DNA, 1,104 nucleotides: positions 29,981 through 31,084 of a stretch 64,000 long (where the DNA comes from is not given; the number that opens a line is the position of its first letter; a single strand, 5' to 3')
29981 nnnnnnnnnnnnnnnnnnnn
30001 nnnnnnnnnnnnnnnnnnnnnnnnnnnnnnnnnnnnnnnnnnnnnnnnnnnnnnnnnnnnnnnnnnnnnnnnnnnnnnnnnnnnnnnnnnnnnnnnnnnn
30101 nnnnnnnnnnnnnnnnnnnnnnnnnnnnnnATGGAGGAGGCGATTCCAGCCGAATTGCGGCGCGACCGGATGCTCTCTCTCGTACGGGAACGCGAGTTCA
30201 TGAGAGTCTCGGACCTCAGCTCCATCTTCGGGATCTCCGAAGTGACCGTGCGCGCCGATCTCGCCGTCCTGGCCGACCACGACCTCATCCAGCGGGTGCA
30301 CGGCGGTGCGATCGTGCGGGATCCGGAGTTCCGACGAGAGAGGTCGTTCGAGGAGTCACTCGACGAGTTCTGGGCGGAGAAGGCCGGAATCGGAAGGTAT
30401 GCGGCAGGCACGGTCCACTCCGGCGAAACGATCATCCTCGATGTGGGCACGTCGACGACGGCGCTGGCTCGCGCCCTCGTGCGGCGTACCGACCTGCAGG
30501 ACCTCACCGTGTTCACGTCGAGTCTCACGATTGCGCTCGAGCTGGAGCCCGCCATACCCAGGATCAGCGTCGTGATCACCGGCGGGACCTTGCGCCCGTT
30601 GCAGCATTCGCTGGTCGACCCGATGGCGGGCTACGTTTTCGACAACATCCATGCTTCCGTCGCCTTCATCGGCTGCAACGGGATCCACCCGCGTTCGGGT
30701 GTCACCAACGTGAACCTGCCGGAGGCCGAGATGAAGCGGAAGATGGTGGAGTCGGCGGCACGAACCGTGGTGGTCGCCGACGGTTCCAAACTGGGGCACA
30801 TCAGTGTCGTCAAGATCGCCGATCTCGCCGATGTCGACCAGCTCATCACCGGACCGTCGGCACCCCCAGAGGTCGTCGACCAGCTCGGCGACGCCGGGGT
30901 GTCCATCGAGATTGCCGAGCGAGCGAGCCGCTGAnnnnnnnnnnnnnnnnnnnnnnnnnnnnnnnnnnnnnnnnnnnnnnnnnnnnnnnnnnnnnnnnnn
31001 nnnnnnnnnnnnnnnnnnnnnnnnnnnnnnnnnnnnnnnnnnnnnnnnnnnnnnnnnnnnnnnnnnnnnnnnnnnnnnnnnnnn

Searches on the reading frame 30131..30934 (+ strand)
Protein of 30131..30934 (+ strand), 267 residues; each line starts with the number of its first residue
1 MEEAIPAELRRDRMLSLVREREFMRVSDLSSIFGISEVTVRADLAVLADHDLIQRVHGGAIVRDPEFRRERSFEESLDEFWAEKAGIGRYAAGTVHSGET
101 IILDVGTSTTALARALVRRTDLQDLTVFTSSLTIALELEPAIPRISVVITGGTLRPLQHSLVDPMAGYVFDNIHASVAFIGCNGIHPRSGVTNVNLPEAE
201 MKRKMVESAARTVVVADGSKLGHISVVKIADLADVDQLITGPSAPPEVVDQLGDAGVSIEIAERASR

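Call 10: find_encoding_contigs(protein=window:30131-30934:+, flank=10000, max_places=10)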
Protein window:30131-30934:+ (267 aa): 16 contigs read that carry it; 10 places shown.
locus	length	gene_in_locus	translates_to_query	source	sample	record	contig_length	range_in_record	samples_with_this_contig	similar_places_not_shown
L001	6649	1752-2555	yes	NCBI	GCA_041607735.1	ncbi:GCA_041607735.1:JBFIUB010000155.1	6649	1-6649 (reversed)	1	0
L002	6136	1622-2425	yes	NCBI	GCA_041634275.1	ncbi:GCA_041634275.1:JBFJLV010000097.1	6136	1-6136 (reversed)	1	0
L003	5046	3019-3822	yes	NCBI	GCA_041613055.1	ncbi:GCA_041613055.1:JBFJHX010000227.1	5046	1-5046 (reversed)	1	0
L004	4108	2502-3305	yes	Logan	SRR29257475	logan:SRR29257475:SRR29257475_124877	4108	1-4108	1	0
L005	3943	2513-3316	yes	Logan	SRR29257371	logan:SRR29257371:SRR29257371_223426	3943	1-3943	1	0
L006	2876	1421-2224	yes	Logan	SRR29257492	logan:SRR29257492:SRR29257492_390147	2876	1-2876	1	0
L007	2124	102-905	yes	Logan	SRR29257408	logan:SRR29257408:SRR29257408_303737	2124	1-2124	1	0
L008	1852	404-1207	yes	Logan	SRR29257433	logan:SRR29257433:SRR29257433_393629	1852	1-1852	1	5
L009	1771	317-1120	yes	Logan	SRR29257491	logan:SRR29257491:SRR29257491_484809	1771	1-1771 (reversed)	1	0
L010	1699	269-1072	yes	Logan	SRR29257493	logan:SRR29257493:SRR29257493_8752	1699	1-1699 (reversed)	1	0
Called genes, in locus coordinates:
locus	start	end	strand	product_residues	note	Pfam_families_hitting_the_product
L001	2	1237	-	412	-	?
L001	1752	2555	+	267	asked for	PF08220:HTH_DeoR, PF00455:DeoRC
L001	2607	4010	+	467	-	PF01547:SBP_bac_1, PF13416:SBP_bac_8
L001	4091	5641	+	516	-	PF00528:BPD_transp_1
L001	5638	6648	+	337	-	?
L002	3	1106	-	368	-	?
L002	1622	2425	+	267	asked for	PF08220:HTH_DeoR, PF00455:DeoRC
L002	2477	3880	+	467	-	PF01547:SBP_bac_1, PF13416:SBP_bac_8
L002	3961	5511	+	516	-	PF00528:BPD_transp_1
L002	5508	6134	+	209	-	?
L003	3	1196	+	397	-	?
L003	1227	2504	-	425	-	PF02720:DUF222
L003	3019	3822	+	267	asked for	PF08220:HTH_DeoR, PF00455:DeoRC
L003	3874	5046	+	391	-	?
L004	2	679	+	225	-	?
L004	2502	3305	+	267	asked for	PF08220:HTH_DeoR, PF00455:DeoRC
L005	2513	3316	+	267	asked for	PF08220:HTH_DeoR, PF00455:DeoRC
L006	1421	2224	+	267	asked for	PF08220:HTH_DeoR, PF00455:DeoRC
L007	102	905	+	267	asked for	PF08220:HTH_DeoR, PF00455:DeoRC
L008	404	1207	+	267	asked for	PF08220:HTH_DeoR, PF00455:DeoRC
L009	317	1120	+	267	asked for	PF08220:HTH_DeoR, PF00455:DeoRC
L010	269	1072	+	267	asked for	PF08220:HTH_DeoR, PF00455:DeoRC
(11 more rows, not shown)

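Call 11: find_homologous_proteins(query=window:30131-30934:+, max_evalue=1e-40)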
Query window:30131-30934:+ (267 aa): 3519 proteins with E <= 1e-40 among 8000 candidates; the best 120 are listed.
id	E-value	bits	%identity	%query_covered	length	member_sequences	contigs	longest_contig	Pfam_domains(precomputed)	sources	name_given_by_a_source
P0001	2.8e-164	563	100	100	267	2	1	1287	PF00455.29,PF08220.19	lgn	-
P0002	4.1e-134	464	80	100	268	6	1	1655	PF00455.29,PF08220.19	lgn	-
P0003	3.2e-133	461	80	100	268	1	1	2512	PF00455.29,PF08220.19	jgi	jgi:DeoR family transcriptional regulator of aga operon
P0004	3.9e-133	461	80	100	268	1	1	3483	PF00455.29,PF08220.19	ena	-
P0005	1.6e-132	459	81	100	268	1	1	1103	PF00455.29,PF08220.19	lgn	-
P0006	2.4e-132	458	80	100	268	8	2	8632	PF00455.29,PF08220.19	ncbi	-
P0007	3.1e-131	454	81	99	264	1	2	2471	PF00455.29,PF08220.19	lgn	-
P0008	8.8e-130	450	78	100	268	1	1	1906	PF00455.29,PF08220.19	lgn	-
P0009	4.2e-129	447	78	100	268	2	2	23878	PF00455.29,PF08220.19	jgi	jgi:DeoR family transcriptional regulator of aga operon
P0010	1.5e-126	439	78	100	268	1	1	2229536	PF00455.29,PF08220.19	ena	-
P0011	1.0e-124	433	78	95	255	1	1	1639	PF00455.29,PF08220.19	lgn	-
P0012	1.8e-123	429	76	100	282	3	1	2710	PF00455.29,PF08220.19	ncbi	-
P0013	2.0e-123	429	80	95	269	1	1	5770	PF00455.29,PF08220.19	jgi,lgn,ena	-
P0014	9.5e-123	427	80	94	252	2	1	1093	PF00455.29,PF08220.19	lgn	-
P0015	2.3e-122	425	75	100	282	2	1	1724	PF00455.29,PF08220.19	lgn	-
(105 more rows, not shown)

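Call 12: find_encoding_contigs(protein=P0010, flank=6000, max_places=3)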
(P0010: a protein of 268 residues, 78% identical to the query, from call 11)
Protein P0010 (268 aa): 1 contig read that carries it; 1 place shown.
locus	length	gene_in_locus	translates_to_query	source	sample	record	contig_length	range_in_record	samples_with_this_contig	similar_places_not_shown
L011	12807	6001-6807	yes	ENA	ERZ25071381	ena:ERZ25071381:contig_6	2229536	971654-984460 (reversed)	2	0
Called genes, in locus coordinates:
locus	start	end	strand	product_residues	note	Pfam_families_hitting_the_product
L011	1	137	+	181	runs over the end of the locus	PF13489:Methyltransf_23, PF01209:Ubie_methyltran, PF13847:Methyltransf_31, PF13649:Methyltransf_25, PF08241:Methyltransf_11, PF08242:Methyltransf_12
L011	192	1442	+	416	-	PF24096:DUF7379 (faint), PF05057:DUF676, PF07819:PGAP1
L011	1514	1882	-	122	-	PF00903:Glyoxalase (weak)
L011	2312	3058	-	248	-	-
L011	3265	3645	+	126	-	PF13384:HTH_23 (faint)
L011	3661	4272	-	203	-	PF03352:Adenine_glyco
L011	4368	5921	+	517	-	PF22052:DUF6937, PF22053:DUF6938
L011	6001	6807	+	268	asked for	PF08220:HTH_DeoR, PF00455:DeoRC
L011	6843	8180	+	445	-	PF01547:SBP_bac_1, PF13416:SBP_bac_8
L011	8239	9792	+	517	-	PF00528:BPD_transp_1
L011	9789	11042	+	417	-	PF00528:BPD_transp_1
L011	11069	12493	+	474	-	PF02065:Melibiase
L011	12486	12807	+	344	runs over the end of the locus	PF01087:GalP_UDP_transf, PF02744:GalP_UDP_tr_C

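Call 13: find_encoding_contigs(protein=P0009, flank=6000, max_places=3)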
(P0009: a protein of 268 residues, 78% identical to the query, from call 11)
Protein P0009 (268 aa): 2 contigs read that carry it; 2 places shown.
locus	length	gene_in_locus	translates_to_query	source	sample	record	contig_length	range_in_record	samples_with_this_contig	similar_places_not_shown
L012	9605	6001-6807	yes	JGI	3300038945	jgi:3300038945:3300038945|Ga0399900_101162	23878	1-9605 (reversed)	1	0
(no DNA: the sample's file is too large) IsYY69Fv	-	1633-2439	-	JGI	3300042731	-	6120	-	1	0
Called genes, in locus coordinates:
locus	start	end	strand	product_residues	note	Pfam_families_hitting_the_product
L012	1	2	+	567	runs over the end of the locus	PF17910:FeoB_Cyto, PF07670:Gate, PF07664:FeoB_C, PF07670:Gate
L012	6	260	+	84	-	PF09012:FeoC (weak), PF09339:HTH_IclR, PF13338:AbiEi_4 (weak)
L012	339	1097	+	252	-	PF04248:NTP_transf_9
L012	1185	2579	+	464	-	PF00079:Serpin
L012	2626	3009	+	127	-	-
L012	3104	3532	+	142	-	PF06094:GGACT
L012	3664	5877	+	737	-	PF04879:Molybdop_Fe4S4, PF00384:Molybdopterin, PF01568:Molydop_binding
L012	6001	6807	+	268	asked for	PF08220:HTH_DeoR, PF00455:DeoRC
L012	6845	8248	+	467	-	-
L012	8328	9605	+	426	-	?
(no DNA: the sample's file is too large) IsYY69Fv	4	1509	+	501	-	PF00384:Molybdopterin (weak), PF01568:Molydop_binding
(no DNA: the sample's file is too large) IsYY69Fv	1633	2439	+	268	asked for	PF08220:HTH_DeoR, PF00455:DeoRC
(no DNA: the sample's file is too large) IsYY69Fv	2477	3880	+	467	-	-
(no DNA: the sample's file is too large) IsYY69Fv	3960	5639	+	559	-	PF00528:BPD_transp_1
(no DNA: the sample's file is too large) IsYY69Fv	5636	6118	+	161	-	?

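Call 14: find_encoding_contigs(protein=P0006, flank=6000, max_places=3)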
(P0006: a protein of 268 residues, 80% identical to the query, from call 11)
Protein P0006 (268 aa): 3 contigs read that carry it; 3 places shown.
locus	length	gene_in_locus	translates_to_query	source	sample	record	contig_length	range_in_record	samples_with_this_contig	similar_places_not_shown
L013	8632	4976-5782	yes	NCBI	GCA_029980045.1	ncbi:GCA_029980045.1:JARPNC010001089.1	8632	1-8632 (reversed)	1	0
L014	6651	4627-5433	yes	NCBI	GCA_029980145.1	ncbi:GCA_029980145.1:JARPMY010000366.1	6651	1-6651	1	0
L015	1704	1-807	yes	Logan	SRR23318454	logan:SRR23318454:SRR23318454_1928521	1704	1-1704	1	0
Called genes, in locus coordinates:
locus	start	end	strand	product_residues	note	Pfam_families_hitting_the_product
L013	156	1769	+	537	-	PF12450:vWF_A, PF00092:VWA, PF13519:VWA_2, PF12034:YfbK_C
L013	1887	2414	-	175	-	-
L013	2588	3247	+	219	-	PF01596:Methyltransf_3, PF13578:Methyltransf_24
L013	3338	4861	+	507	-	PF22052:DUF6937, PF22053:DUF6938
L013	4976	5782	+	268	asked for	PF08220:HTH_DeoR, PF00455:DeoRC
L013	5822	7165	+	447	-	PF01547:SBP_bac_1, PF13416:SBP_bac_8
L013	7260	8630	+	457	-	?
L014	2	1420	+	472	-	?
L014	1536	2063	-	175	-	-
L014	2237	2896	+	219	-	PF01596:Methyltransf_3, PF13578:Methyltransf_24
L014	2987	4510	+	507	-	PF22052:DUF6937, PF22053:DUF6938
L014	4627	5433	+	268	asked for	PF08220:HTH_DeoR, PF00455:DeoRC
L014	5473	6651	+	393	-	?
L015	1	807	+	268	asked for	PF08220:HTH_DeoR, PF00455:DeoRC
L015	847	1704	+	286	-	?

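Call 42: search_protein_families(library=pfam, proteins=[window:30131-30934:+], max_evalue=0.01)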
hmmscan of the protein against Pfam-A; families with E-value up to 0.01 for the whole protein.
window:30131-30934:+ (267 aa): 5 families
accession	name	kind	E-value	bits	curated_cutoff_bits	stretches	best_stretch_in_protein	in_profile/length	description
PF00455.28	DeoRC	-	8e-43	146.6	31.8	1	82-240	4-158/160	DeoR C terminal sensor domain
PF08220.18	HTH_DeoR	-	3.6e-14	52.7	21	1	10-64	1-55/57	DeoR-like helix-turn-helix domain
PF01022.26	HTH_5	-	0.00039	20.7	22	1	12-54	5-46/47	Bacterial regulatory protein, arsR family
PF06163.17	DUF977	-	0.0011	19.5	22.1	1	11-60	14-64/134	Bacterial protein of unknown function (DUF977)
PF00392.27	GntR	-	0.0014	18.7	27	1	7-61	7-62/64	Bacterial regulatory proteins, gntR family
